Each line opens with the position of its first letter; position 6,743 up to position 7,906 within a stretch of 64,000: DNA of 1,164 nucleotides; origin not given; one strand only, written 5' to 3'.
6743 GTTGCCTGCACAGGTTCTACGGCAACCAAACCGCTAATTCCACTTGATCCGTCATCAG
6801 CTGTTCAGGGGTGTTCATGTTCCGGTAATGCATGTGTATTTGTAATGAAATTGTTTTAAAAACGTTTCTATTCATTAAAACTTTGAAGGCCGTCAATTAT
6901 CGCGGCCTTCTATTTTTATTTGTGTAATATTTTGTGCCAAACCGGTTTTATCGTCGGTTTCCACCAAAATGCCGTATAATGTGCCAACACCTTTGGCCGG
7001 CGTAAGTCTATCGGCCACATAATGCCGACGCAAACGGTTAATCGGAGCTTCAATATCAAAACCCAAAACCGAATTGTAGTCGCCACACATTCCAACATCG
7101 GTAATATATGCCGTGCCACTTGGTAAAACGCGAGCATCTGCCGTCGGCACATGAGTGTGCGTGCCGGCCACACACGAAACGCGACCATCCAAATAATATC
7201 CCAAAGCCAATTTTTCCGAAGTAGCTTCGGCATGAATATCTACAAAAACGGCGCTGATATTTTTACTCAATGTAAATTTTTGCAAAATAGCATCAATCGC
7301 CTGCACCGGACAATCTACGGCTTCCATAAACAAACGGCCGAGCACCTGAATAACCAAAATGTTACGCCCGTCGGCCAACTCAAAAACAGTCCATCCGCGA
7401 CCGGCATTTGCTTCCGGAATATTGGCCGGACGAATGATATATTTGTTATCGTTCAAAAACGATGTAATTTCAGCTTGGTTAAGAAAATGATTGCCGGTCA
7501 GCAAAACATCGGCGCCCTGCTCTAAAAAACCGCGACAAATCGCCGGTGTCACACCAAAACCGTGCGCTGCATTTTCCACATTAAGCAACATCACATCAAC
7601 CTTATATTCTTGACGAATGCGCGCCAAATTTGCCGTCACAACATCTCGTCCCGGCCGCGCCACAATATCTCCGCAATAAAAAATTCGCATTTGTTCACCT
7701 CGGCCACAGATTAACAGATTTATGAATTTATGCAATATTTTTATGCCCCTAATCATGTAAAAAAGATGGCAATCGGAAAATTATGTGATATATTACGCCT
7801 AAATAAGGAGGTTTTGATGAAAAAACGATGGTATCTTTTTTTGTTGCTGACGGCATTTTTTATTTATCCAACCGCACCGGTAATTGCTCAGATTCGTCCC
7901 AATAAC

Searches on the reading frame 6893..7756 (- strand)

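Call 39: search_protein_families(library=pfam, proteins=[window:6893-7756:-], max_evalue=0.001)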
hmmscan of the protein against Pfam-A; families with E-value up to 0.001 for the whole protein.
window:6893-7756:- (287 aa): 2 families
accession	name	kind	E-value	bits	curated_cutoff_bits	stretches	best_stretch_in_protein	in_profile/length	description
PF13277.11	YmdB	-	4.2e-92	308.4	27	1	27-280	2-253/253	YmdB-like protein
PF00149.33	Metallophos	-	0.00031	21.7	21.5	1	23-204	1-191/191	Calcineurin-like phosphoesterase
